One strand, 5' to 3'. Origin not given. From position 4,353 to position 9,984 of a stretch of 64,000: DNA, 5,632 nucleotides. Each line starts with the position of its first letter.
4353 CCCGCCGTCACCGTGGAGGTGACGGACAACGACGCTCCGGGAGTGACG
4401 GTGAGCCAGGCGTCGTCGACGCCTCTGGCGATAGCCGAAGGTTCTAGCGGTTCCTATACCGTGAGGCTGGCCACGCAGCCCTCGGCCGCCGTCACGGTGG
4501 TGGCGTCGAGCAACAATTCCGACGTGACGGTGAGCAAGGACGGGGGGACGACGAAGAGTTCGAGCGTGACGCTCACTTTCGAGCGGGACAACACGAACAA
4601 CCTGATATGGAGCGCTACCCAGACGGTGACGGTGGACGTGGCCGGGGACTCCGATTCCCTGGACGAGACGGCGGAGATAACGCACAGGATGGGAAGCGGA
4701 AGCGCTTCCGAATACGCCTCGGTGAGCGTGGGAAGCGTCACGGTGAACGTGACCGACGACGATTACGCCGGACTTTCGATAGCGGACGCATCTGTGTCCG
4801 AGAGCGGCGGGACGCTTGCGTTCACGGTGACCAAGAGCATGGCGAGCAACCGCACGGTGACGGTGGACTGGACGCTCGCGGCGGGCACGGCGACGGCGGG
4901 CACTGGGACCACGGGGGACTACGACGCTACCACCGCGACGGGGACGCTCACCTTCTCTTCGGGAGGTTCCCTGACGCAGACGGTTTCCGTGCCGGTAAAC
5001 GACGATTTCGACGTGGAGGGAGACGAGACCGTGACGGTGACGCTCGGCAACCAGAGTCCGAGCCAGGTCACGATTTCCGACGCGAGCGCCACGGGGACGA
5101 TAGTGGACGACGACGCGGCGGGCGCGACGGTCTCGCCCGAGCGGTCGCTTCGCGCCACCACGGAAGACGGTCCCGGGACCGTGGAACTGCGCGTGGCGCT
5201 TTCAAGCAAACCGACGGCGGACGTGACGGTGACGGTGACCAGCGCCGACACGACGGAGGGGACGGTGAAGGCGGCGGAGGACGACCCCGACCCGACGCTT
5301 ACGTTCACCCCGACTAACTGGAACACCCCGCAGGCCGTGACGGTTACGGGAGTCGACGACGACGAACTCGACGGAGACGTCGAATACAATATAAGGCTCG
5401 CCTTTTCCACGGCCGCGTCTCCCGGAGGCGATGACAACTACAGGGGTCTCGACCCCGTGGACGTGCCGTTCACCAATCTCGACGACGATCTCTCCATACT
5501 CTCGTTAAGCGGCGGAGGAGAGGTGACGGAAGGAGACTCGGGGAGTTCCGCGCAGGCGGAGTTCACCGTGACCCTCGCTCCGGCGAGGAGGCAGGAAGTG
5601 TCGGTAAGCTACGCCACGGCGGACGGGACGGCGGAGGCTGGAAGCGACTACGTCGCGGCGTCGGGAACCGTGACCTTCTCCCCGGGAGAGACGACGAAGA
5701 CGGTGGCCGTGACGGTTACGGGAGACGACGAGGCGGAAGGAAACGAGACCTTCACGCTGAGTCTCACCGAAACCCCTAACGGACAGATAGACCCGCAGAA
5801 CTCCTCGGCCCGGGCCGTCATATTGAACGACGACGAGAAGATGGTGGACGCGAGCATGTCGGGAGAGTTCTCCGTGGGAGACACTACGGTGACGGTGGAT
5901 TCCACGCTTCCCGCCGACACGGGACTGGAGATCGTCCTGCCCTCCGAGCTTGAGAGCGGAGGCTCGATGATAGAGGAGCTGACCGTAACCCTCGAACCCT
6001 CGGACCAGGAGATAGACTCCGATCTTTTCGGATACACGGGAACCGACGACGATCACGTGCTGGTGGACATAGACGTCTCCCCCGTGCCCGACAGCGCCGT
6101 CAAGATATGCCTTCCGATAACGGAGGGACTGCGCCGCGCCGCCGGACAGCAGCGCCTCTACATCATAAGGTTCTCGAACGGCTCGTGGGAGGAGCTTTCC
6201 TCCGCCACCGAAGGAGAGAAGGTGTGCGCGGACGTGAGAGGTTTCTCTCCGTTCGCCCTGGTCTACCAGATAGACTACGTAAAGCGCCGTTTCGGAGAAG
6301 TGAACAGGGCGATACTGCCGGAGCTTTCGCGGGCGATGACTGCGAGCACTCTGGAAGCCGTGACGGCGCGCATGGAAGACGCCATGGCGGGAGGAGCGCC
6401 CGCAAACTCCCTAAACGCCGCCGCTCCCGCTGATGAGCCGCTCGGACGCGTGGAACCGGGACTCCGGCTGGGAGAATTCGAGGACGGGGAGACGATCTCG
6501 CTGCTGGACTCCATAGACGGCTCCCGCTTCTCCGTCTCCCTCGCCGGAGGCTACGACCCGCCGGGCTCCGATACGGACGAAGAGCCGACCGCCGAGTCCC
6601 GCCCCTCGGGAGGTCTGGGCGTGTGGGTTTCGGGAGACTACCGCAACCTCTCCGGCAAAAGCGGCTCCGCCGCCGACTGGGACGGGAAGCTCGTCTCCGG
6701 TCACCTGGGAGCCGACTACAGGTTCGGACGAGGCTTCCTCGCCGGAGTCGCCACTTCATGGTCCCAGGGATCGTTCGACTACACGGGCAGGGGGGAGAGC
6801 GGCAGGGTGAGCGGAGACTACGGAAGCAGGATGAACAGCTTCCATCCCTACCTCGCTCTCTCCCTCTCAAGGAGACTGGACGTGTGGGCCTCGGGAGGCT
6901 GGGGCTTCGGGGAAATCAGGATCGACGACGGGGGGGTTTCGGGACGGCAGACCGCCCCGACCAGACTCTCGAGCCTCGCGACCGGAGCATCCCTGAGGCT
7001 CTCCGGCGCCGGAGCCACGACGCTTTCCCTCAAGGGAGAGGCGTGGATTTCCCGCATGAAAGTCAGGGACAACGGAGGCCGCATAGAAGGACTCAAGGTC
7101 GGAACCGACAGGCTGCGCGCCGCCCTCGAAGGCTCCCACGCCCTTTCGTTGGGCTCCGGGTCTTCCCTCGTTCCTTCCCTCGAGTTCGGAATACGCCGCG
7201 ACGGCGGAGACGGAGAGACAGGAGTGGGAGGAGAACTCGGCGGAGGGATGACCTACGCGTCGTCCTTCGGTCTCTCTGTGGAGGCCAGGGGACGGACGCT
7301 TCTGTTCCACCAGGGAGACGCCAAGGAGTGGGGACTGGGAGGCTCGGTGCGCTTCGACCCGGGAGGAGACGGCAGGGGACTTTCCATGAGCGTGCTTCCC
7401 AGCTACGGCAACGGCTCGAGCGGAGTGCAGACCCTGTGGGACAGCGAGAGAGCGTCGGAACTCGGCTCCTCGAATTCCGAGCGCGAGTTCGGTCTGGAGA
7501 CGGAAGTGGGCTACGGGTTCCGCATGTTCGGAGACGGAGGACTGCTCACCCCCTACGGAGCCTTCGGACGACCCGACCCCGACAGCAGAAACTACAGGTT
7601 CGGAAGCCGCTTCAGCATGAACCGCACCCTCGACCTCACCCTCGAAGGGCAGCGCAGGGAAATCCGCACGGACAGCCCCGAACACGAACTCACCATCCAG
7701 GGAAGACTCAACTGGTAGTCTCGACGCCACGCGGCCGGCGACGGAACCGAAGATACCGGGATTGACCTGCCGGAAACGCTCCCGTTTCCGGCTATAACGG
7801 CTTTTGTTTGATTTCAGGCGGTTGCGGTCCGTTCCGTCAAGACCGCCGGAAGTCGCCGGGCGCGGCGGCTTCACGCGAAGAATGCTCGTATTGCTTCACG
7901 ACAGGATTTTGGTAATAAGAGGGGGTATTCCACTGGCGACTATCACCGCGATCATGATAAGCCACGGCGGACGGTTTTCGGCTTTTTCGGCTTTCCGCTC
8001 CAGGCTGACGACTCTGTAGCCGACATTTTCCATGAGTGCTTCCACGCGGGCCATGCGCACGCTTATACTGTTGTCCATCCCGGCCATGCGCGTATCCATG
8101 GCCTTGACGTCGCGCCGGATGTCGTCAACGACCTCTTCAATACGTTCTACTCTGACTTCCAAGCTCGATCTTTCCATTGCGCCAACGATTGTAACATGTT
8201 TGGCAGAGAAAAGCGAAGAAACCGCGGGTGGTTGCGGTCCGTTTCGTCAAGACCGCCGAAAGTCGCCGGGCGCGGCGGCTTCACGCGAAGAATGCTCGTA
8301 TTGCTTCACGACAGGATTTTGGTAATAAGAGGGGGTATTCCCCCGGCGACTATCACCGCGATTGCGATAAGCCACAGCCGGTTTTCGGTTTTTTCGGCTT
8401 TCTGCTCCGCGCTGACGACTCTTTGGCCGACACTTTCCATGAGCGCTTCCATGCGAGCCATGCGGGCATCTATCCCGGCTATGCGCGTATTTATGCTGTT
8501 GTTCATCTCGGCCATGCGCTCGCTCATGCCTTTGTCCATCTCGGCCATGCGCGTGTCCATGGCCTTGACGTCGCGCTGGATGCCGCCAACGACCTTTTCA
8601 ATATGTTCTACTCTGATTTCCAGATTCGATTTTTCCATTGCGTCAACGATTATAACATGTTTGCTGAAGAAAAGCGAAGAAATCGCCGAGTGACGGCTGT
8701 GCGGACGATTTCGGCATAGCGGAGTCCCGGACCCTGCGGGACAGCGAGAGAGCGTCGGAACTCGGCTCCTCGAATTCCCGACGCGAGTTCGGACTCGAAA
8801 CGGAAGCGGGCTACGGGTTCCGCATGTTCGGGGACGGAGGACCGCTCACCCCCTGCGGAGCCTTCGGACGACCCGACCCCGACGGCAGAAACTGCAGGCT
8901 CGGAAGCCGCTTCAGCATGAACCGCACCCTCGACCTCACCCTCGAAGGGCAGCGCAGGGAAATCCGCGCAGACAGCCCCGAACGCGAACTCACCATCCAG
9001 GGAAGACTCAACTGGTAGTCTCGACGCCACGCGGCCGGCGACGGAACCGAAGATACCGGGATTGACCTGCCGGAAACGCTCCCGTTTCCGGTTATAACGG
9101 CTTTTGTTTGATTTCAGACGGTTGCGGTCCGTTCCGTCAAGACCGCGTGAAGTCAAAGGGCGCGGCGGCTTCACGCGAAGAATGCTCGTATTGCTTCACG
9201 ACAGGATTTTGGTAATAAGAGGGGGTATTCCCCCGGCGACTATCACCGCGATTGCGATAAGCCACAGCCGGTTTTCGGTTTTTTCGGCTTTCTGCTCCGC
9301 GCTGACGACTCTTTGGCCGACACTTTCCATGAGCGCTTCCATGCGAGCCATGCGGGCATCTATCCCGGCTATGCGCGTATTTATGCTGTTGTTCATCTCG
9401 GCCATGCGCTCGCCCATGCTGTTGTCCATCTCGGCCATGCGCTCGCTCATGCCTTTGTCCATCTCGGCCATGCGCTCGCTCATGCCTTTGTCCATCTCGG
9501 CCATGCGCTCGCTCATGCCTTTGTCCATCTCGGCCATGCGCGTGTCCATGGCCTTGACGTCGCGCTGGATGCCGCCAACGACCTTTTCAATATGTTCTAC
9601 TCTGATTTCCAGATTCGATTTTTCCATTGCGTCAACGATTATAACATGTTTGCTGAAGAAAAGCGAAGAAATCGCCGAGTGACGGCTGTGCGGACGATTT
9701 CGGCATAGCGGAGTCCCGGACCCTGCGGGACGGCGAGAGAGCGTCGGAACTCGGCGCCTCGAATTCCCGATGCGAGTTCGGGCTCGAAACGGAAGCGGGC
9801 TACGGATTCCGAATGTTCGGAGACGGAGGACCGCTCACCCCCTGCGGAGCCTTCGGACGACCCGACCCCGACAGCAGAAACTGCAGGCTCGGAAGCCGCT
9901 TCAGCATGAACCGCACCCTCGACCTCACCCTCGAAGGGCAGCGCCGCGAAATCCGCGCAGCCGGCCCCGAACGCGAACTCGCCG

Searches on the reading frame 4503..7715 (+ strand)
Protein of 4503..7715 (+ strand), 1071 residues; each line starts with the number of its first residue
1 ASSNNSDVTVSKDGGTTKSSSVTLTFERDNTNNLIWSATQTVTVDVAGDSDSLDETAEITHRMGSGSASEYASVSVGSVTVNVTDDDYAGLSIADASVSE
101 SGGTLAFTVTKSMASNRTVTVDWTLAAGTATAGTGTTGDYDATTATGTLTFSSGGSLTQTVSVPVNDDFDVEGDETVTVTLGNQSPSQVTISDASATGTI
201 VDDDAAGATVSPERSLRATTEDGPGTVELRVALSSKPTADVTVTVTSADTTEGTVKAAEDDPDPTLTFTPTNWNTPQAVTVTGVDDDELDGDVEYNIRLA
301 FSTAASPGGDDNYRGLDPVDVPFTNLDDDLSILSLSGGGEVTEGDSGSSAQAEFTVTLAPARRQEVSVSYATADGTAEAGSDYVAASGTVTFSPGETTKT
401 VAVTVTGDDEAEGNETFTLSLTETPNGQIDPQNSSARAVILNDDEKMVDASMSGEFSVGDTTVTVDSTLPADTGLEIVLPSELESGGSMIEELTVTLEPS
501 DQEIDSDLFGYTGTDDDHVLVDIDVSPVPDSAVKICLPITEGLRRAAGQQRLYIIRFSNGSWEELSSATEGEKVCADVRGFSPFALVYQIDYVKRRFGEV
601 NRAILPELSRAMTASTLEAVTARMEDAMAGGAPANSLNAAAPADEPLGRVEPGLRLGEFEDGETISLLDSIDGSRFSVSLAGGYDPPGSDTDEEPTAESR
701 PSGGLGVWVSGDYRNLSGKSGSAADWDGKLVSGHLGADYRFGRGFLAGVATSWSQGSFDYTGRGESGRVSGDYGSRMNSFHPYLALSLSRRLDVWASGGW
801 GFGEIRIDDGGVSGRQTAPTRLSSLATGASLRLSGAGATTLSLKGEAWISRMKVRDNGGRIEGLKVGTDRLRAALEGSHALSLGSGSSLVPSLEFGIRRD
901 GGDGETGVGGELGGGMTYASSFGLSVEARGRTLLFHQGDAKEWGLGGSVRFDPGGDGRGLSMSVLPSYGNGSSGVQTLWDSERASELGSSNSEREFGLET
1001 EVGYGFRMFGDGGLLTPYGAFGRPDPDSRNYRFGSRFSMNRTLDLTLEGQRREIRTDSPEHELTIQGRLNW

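Call 50: search_protein_families(library=pfam, proteins=[window:4503-7715:+], max_evalue=0.001)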
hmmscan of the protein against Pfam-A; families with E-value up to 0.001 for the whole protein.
window:4503-7715:+ (1071 aa): 2 families
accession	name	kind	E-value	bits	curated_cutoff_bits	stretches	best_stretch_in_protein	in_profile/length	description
PF03160.20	Calx-beta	-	8.2e-37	126.3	27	2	350-444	22-119/119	Calx-beta domain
PF03797.25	Autotransporter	-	5.1e-06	26.9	26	1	707-917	1-218/255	Autotransporter beta-domain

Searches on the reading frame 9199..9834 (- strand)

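Call 50: search_protein_families(library=pfam, proteins=[window:9199-9834:-], max_evalue=0.001)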
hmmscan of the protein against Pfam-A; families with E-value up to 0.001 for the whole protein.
window:9199-9834:- (212 aa): 1 family
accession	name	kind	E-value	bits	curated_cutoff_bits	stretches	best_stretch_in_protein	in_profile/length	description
PF07889.17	DUF1664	-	0.00059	20.3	34.6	0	106-187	38-121/124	Protein of unknown function (DUF1664)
